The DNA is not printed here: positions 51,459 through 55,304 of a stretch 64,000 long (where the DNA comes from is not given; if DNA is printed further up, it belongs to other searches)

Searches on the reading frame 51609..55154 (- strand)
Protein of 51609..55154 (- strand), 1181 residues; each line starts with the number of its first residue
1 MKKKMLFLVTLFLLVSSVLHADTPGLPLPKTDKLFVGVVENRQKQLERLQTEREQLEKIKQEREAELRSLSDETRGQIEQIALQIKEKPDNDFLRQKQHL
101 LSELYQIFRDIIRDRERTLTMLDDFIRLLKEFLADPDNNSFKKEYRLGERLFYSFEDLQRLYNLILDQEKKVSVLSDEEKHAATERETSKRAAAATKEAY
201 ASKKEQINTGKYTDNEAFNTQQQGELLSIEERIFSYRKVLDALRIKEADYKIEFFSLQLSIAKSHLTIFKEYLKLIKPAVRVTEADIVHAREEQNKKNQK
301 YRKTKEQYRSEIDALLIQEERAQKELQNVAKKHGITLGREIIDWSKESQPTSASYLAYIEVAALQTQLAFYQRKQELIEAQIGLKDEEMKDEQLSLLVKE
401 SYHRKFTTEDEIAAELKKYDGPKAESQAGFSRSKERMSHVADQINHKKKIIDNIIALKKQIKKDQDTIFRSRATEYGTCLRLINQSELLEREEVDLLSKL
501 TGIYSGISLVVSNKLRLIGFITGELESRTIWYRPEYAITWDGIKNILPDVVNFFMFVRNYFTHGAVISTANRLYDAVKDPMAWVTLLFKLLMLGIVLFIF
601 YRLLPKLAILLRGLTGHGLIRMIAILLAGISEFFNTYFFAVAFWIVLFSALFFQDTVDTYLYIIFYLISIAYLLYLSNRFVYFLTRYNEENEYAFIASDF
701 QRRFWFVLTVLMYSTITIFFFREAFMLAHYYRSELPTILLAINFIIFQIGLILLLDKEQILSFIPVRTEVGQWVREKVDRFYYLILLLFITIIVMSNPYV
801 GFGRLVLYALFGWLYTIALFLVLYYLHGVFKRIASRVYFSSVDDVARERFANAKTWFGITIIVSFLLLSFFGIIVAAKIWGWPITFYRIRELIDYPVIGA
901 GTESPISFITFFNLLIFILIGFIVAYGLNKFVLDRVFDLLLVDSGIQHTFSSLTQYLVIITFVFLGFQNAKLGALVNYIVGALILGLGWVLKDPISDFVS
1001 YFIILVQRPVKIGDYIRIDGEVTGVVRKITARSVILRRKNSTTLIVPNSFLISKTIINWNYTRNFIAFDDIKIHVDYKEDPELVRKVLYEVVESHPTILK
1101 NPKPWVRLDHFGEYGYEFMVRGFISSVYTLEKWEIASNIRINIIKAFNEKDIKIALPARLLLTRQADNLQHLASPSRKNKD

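Call 68: search_protein_families(library=pfam, proteins=[window:51609-55154:-], max_evalue=0.0001)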
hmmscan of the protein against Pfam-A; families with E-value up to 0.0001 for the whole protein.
window:51609-55154:- (1181 aa): 2 families
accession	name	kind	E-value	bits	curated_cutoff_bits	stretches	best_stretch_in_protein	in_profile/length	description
PF00924.24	MS_channel_2nd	-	5.6e-17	62.1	20.2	1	993-1060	1-67/68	Mechanosensitive ion channel, beta-domain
PF21082.3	MS_channel_3rd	-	7.4e-16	58.8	21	1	1071-1154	3-88/88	Mechanosensitive ion channel MscS, C-terminal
